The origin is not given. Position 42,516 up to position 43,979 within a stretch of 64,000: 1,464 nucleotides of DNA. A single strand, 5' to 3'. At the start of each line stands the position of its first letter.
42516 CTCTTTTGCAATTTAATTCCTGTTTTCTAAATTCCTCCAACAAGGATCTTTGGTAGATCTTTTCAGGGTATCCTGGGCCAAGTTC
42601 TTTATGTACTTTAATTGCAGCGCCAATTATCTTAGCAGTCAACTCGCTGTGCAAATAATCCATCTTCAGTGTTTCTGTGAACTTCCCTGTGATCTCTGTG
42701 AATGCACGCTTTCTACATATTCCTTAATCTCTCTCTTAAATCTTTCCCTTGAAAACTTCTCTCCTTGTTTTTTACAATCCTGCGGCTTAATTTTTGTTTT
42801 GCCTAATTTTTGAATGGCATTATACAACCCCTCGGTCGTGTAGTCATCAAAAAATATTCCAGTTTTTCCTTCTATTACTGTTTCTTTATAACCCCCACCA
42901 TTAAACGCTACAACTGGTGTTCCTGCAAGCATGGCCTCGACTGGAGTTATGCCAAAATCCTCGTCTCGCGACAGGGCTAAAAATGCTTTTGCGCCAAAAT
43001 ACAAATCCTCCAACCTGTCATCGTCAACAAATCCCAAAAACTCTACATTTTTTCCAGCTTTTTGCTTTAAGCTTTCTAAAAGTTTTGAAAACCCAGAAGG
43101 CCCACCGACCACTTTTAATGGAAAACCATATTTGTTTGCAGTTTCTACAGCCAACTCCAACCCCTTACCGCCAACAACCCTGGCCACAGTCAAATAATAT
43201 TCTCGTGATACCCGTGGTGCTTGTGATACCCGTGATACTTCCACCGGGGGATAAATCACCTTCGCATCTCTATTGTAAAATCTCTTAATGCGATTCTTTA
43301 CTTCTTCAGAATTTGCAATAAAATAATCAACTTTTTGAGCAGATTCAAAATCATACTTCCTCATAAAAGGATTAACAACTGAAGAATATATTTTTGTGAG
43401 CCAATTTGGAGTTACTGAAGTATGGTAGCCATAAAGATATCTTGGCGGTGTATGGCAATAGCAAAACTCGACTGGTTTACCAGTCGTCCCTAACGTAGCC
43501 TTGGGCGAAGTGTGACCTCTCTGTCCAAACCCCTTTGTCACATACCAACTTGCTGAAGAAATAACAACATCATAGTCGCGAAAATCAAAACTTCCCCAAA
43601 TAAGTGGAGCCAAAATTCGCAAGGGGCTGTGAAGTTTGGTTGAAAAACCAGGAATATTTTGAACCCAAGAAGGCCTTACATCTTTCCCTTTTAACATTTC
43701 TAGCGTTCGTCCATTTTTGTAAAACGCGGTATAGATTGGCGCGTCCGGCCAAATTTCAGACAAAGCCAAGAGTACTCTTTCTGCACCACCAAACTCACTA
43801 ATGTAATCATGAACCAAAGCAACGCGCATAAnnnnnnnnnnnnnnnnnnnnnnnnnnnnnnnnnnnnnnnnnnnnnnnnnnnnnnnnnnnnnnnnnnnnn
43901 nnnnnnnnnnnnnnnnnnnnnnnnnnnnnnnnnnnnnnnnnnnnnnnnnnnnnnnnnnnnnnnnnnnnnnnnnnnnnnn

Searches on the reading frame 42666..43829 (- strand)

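Call 79: search_protein_families(library=pfam, proteins=[window:42666-43829:-], max_evalue=0.001)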
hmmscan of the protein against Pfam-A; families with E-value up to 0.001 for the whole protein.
window:42666-43829:- (387 aa): 5 families
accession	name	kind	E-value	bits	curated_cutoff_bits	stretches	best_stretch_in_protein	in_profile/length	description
PF00534.26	Glycos_transf_1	-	3e-29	102.2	26.4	1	202-358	8-171/172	Glycosyl transferases group 1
PF13692.12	Glyco_trans_1_4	-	6.6e-20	72.3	27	1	222-342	15-139/142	Glycosyl transferases group 1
PF13439.12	Glyco_transf_4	-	5.8e-08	33.4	28.5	1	14-200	2-170/170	Glycosyltransferase Family 4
PF20706.3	GT4-conflict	-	1e-07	31.7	26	1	205-318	193-320/385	Family 4 Glycosyltransferase in conflict systems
PF13524.12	Glyco_trans_1_2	-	3e-05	24.4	25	1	228-356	6-125/144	Glycosyl transferase-like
